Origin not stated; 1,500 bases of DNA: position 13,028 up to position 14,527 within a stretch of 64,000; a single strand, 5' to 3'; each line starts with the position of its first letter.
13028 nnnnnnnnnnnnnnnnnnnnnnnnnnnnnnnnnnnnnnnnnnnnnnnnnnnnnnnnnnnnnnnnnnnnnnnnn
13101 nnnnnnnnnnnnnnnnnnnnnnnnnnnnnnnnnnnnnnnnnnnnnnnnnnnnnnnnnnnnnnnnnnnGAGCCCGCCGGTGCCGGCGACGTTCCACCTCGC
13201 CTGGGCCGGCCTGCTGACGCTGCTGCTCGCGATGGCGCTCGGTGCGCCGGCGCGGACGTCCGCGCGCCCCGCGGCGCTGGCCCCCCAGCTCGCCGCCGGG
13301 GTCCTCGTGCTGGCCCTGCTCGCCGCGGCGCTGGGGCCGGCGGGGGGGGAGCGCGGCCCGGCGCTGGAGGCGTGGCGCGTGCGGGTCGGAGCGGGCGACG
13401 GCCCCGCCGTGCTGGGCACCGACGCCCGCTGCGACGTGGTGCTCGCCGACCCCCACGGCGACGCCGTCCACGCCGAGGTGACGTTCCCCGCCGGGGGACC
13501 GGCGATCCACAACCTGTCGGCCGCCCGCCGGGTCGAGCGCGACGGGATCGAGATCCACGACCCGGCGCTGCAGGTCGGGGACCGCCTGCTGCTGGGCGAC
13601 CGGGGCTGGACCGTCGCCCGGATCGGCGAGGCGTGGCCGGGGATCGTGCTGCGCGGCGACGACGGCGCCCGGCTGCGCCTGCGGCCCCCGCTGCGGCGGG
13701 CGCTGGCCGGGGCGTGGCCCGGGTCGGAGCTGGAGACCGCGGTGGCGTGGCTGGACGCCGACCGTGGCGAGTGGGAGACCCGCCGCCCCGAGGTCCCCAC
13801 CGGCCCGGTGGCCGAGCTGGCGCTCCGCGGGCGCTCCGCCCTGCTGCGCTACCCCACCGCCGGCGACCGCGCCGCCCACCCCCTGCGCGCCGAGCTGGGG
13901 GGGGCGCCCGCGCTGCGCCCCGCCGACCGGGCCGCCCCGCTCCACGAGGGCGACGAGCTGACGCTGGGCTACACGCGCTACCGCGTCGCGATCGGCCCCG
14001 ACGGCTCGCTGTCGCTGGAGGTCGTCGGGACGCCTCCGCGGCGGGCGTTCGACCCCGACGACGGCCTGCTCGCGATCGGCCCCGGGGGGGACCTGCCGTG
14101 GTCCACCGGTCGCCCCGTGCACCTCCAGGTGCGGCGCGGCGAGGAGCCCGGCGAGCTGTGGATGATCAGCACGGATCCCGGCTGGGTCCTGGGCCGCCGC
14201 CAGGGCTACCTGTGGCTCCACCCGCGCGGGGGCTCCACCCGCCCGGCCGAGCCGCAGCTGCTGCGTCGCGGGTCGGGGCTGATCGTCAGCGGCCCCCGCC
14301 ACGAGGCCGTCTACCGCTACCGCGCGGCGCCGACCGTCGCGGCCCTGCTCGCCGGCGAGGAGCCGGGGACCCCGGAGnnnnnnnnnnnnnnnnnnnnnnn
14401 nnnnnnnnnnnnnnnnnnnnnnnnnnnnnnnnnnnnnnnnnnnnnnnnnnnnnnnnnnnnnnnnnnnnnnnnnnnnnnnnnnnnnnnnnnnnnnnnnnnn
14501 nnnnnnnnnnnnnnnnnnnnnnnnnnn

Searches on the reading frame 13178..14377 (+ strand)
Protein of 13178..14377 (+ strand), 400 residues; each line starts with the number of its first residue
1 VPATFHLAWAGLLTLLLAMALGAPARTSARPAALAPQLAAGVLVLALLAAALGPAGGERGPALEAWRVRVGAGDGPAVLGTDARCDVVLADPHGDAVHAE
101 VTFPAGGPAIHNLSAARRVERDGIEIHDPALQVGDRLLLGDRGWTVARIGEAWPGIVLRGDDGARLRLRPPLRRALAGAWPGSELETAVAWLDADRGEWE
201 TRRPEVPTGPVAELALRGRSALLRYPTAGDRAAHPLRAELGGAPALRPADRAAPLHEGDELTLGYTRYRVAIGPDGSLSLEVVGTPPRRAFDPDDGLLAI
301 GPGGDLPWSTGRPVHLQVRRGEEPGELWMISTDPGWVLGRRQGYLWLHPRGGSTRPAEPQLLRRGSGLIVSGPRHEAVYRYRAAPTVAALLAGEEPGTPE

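Call 26: search_protein_representatives(alignment_id=A2)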
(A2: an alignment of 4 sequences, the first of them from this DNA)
Query: 4 sequences, 395 profile positions. Proteins with E-value up to 0.001 (for the whole library): 45; up to 1e-10: 11; up to 1e-30: 9. The best 45 are listed.
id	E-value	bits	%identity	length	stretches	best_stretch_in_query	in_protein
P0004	2.0e-174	596.6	-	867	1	1-395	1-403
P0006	5.1e-100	351.6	-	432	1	3-393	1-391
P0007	7.0e-98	344.6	-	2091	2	7-395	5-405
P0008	2.9e-90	319.5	-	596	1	7-395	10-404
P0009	1.2e-86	307.6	-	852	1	9-395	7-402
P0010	1.2e-52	195.7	-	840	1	10-380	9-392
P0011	3.2e-43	164.6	-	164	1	4-152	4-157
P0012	9.4e-40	153.2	-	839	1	9-309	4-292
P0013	1.0e-33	133.3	-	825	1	5-375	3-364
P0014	1.6e-30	122.8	-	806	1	3-395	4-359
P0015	9.8e-30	120.2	-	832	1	5-383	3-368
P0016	7.1e-10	54.9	-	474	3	79-162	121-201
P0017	8.6e-08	48.0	-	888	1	43-284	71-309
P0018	2.0e-07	46.8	-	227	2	78-150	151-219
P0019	4.1e-07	45.8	-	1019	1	11-157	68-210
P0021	1.7e-06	43.7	-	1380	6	79-160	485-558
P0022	3.3e-06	42.8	-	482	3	82-157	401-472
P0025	1.8e-05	40.4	-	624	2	79-157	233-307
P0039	4.8e-04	35.7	-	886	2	76-221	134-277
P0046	7.9e-04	34.9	-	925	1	46-158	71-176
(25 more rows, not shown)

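Call 27: search_protein_families(library=pfam, proteins=[P0007, P0016, P0017, P0018, P0019, P0021, P0022, P0025, P0039, P0046], max_evalue=0.001)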
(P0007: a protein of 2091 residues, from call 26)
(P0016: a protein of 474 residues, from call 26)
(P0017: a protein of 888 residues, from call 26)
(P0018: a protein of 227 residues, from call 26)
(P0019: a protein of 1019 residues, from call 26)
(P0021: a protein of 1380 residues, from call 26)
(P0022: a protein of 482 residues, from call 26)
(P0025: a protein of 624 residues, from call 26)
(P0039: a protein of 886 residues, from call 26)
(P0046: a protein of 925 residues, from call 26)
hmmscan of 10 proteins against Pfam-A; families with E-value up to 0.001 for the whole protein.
P0007 (2091 aa): 3 families
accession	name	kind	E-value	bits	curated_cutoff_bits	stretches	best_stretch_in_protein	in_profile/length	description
PF01098.24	FTSW_RODA_SPOVE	-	8.2e-31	107.7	26.4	1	558-841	101-349/356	Cell cycle protein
PF00905.27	Transpeptidase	-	2e-21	76.9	22.1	1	1920-2066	152-295/299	Penicillin binding protein transpeptidase domain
PF16697.10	Yop-YscD_cpl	-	3.5e-05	24.4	33.2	1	74-144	19-91/94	Inner membrane component of T3SS, cytoplasmic domain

P0016 (474 aa): 2 families
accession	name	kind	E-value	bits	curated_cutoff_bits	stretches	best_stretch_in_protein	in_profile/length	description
PF16697.10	Yop-YscD_cpl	-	2e-48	163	33.2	3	382-466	3-89/94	Inner membrane component of T3SS, cytoplasmic domain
PF00498.31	FHA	-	2e-47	159.9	20.7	3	399-461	2-67/67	FHA domain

P0017 (888 aa): 2 families
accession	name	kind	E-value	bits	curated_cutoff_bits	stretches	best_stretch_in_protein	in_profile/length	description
PF01098.24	FTSW_RODA_SPOVE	-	1.9e-18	67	26.4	1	695-880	178-352/356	Cell cycle protein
PF00498.31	FHA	-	5.2e-07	30.5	20.7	1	111-177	2-67/67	FHA domain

P0018 (227 aa): 2 families
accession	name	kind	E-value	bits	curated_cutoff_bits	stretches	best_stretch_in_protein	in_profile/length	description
PF00498.31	FHA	-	2.1e-26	92.6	20.7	2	155-217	2-67/67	FHA domain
PF16697.10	Yop-YscD_cpl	-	4.3e-24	85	33.2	2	143-224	8-91/94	Inner membrane component of T3SS, cytoplasmic domain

P0019 (1019 aa): 3 families
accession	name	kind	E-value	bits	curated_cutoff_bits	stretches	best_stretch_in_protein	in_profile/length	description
PF01098.24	FTSW_RODA_SPOVE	-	5.4e-14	52.4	26.4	1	843-1014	196-355/356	Cell cycle protein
PF16697.10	Yop-YscD_cpl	-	2.2e-07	31.5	33.2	1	135-205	16-88/94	Inner membrane component of T3SS, cytoplasmic domain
PF00498.31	FHA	-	3.2e-07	31.1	20.7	1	138-200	1-66/67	FHA domain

P0021 (1380 aa): 4 families
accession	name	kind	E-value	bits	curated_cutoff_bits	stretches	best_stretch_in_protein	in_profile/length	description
PF00498.31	FHA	-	7.2e-76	251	20.7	7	267-333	1-64/67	FHA domain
PF16697.10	Yop-YscD_cpl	-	6.4e-47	158.2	33.2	5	261-342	13-90/94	Inner membrane component of T3SS, cytoplasmic domain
PF18221.6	MU2_FHA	-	3.8e-07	30.5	29.2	0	823-847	19-43/94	Mutator 2 Fork head associated domain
PF01230.28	HIT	-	1.8e-05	25.8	21.5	0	635-668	2-35/98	HIT domain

P0022 (482 aa): 2 families
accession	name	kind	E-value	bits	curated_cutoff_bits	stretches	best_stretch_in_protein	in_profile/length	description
PF00498.31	FHA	-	3.8e-49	165.4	20.7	3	400-463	1-67/67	FHA domain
PF16697.10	Yop-YscD_cpl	-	9.2e-47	157.7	33.2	3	384-470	3-91/94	Inner membrane component of T3SS, cytoplasmic domain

P0025 (624 aa): 6 families
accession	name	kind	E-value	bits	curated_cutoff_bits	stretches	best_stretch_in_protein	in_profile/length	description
PF00498.31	FHA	-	1.8e-37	128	20.7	2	236-298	2-67/67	FHA domain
PF16697.10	Yop-YscD_cpl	-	2.3e-31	108.4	33.2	2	233-305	17-91/94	Inner membrane component of T3SS, cytoplasmic domain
PF00069.31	Pkinase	-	9.5e-25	87.9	31.7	1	446-624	2-166/263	Protein kinase domain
PF07714.23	PK_Tyr_Ser-Thr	-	1.9e-17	63.9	23.1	1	448-608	4-152/258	Protein tyrosine and serine/threonine kinase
PF01636.29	APH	-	5.4e-05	23.5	23.2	0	454-561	7-102/239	Phosphotransferase enzyme family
PF06293.20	Kdo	-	0.00017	21.6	21.3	1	508-603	74-167/207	Lipopolysaccharide kinase (Kdo/WaaP) family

P0039 (886 aa): 2 families
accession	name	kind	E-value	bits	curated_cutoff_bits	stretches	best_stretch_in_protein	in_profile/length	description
PF00498.31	FHA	-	7.6e-19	68.4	20.7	2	38-99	3-67/67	FHA domain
PF16697.10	Yop-YscD_cpl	-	2.2e-17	63.5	33.2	2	28-106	11-91/94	Inner membrane component of T3SS, cytoplasmic domain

P0046 (925 aa): 2 families
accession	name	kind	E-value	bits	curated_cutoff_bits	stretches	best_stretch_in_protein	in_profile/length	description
PF01098.24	FTSW_RODA_SPOVE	-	1.4e-19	70.8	26.4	1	624-904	98-343/356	Cell cycle protein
PF00498.31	FHA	-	0.00041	21.2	20.7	0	103-166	2-67/67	FHA domain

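Call 30: search_solved_structures(query=A2, max_evalue=1, show_alignments=4)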
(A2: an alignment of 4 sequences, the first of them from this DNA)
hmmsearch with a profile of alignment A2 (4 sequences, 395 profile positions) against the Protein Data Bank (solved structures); distinct sequences matched with E-value up to 1: 2.
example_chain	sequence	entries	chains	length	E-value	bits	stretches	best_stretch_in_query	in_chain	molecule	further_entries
2lrs_A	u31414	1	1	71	0.039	16.1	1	125-174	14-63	Endoribonuclease Dicer homolog 1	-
5i7w_A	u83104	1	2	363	0.89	11.7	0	24-106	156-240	Cysteine synthase A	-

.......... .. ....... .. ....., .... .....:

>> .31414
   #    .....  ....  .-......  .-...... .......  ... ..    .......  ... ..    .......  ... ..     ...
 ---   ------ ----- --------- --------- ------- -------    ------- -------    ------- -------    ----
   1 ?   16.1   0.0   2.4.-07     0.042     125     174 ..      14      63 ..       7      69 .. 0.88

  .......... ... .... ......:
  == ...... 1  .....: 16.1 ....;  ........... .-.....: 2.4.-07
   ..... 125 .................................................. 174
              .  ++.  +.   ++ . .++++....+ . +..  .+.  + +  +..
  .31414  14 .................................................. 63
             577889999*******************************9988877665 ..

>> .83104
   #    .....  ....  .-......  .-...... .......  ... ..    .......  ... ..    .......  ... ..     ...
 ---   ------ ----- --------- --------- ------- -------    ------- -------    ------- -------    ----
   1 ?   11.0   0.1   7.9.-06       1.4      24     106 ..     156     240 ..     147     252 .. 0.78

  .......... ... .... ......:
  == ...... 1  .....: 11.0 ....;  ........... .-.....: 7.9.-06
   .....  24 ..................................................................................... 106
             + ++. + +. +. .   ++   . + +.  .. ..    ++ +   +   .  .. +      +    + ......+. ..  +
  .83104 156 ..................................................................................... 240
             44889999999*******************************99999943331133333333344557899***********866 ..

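Call 54: predict_structure(alignment_id=A4)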
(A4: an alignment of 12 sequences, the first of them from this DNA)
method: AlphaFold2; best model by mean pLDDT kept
length: 342 residues; sequences in the alignment: 12
mean_pLDDT: 91.0   pTM: 0.85
mean pLDDT of the five models: 91.0, 90.4, 89.8, 89.4, 88.6
residues with pLDDT >= 90: 251; 70-90: 81; 50-70: 6; < 50: 4
segments of 3 or more residues with pLDDT < 50: 340-342
pLDDT, mean of each block of 10 residues (from residue 1): 78 93 94 90 95 96 95 97 97 91 95 91 86 95 91 95 94 96 95 96 95 95 94 89 92 89 91 92 90 82 90 90 87 66 43
secondary structure, 60 per line:
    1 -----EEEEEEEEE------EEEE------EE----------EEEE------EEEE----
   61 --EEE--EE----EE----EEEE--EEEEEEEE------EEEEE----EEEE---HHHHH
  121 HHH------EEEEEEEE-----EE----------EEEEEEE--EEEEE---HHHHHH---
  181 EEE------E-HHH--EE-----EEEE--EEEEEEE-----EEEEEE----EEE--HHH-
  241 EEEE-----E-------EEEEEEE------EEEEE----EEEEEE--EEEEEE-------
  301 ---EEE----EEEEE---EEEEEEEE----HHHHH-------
elements in order: E6-14 E21-24 E43-46 E53-56 E63-65 E80-83 E86-93 E100-104 E109-112 H116-123 E130-137 E155-161 E164-168 H172-177 E181-183 E204-207 E210-216 E222-227 E232-234 E241-244 E258-264 E271-275 E280-285 E288-293 E304-306 E311-315 E319-326 H331-335

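Call 57: fold_search(model_id=the predicted structure, library=pdb)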
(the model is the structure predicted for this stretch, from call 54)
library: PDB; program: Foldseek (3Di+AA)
matches with E <= 10: 555; with E <= 0.001: 0
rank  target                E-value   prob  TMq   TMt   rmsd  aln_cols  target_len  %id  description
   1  2aff_MODEL_1_A        6.9e-03  1.00  0.15  0.47  12.9        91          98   22  The solution structure of the Ki67FHA/hNIFK(226-269)3P complex (released 2005-10-25)
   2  8y6p                  1.9e-02  0.10  0.10  0.04  21.8       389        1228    9  Structure of the auto-inhibited Dark monomer (released 2024-04-10)
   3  4d9v_B                3.1e-02  0.91  0.14  0.39  12.2       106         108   21  Structure of the Type III Secretion System Protein (released 2012-09-26)
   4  8j0n_A                3.6e-02  0.09  0.12  0.06  19.7       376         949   11  cryo-EM structure of human EMC (released 2024-04-03)
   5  6uid                  4.2e-02  1.00  0.15  0.39   7.3        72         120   26  Structure of the cytoplasmic domain of the T3SS sorting platform protein PscD from P. aeruginosa (released 2020-10-07)
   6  4a0b_C                4.2e-02  0.09  0.11  0.05  20.6       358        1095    9  Structure of hsDDB1-drDDB2 bound to a 16 bp CPD-duplex (pyrimidine at D-1 position) at 3.8 A resolution (CPD 4) (released 2011-11-30)
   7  6ccd                  4.4e-02  0.87  0.13  0.40  15.9       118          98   20  The crystal structure of Mycobacterium tuberculosis Rv1747 FHA-1 (released 2018-06-20)
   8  1r21_MODEL_1_A        5.7e-02  0.91  0.15  0.46  16.3       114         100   14  Solution Structure of human Ki67 FHA Domain (released 2003-12-30)
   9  5a8i                  5.7e-02  0.63  0.11  0.32  17.9       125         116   10  Crystal structure of the FHA domain of ArnA from Sulfolobus acidocaldarius (released 2016-06-22)
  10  3umz_A                5.7e-02  0.57  0.11  0.34  16.1       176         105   14  Crystal Structure of the human MDC1 FHA Domain (released 2012-01-25)
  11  6hc1_A                6.6e-02  0.99  0.15  0.46   8.0        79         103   19  Bdellovibrio bacteriovorus DgcB FHA in complex with phosphorylated N-terminal peptide (released 2019-08-28)
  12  4jon_B                6.6e-02  0.85  0.15  0.40  18.4       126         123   12  Crystal structure of a centrosomal protein 170kDa, transcript variant beta (CEP170) from Homo sapiens at 2.15 A resolu (released 2013-04-17)
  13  2ff4_A                6.9e-02  0.97  0.15  0.14  13.7        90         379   19  Mycobacterium tuberculosis EmbR in complex with low affinity phosphopeptide (released 2006-01-24)
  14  4jon_A                6.9e-02  0.85  0.15  0.40  18.1       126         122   12  Crystal structure of a centrosomal protein 170kDa, transcript variant beta (CEP170) from Homo sapiens at 2.15 A resolu (released 2013-04-17)
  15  4d9v_A                8.0e-02  0.69  0.14  0.39  16.3       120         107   20  Structure of the Type III Secretion System Protein (released 2012-09-26)
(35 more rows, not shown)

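Call 75: find_homologous_proteins(query=A7, max_evalue=0.00001)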
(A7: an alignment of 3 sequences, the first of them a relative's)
Query A7 (3 sequences) (888 aa, profile of the alignment): 1 proteins with E <= 0.00001 among 8000 candidates.
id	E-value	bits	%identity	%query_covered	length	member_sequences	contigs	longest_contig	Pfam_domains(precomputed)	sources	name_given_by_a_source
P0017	0.0e+0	1462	100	100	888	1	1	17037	PF01098.25,PF00498.32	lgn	-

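Call 76: find_encoding_contigs(protein=P0017, flank=10000, max_places=2)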
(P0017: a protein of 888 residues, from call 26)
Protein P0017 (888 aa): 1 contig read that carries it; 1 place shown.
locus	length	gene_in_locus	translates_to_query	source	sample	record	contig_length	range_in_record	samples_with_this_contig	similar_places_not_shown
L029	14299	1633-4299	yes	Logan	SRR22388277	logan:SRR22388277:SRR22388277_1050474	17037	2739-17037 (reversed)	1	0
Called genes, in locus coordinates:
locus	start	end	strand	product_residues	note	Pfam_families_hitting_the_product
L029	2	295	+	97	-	?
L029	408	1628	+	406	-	-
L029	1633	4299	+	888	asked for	PF00498:FHA (weak), PF01098:FTSW_RODA_SPOVE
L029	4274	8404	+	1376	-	PF00905:Transpeptidase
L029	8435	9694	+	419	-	-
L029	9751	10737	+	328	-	-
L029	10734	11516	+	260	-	-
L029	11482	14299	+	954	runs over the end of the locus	-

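Call 79: search_protein_families(library=pfam, proteins=[L029:408-1625:+, L029:4274-8401:+, L029:8435-9691:+], max_evalue=0.01)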
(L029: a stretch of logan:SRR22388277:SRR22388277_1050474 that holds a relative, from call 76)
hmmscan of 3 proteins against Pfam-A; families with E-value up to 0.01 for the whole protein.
L029:408-1625:+ (406 aa): 0 families

L029:4274-8401:+ (1376 aa): 1 family
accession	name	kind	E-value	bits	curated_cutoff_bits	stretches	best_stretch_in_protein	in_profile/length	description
PF00905.27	Transpeptidase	-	6.4e-25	88.4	22.1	2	1108-1365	88-297/299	Penicillin binding protein transpeptidase domain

L029:8435-9691:+ (419 aa): 1 family
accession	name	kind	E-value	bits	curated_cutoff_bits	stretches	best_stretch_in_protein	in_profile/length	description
PF00676.26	E1_dh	-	0.0023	17.4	22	0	226-283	157-214/300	Dehydrogenase E1 component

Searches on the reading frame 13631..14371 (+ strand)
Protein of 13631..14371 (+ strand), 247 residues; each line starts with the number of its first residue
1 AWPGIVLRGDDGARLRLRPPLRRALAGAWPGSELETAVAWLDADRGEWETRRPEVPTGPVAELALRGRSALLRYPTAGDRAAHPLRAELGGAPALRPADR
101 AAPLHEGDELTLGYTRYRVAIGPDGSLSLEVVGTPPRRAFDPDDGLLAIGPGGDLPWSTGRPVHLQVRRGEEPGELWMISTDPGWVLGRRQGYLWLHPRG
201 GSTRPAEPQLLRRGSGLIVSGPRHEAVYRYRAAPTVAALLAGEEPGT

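Call 61: search_protein_families(library=pfam, alignment_id=A5, max_evalue=10)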
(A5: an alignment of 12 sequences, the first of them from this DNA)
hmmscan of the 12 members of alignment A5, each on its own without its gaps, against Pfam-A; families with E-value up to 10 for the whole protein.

A. member 1, seq(247 aa): 0 families

B. families by the number of members that match (of 12 scanned): 1 family
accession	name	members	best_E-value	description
PF05354.17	Phage_attach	1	0.11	Phage Head-Tail Attachment protein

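Call 62: search_solved_structures(query=A5, max_evalue=10)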
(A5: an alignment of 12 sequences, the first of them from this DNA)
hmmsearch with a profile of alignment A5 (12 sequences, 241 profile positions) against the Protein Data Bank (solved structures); distinct sequences matched with E-value up to 10: 7.
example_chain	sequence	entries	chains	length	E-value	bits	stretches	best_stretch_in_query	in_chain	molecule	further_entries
6c28_A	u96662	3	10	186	0.12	15.3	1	59-112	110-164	Transcriptional regulator, MarR family | CouR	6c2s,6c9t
1wgo_A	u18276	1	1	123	0.16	14.8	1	86-159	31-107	VPS10 domain-containing receptor SorCS2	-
9g9t_C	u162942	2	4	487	0.22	14.4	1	43-84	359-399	Putative ubiquinol cytochrome c oxidoreductase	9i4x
9gai_D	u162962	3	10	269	0.31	13.9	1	104-165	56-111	3-methylbenzoyl-CoA reductase alpha subunit MbdQ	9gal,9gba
5gu9_A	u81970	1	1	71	0.72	12.7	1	15-71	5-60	149aa long hypothetical methylmalonyl-CoA decarboxylase gamma chain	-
2d5d_A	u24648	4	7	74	0.77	12.6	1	15-71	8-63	methylmalonyl-CoA decarboxylase gamma chain | 149aa long hypothetical methylmalonyl-CoA decarboxylase gamma chain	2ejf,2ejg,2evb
5gu8_A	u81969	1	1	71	0.79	12.6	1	15-71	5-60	149aa long hypothetical methylmalonyl-CoA decarboxylase gamma chain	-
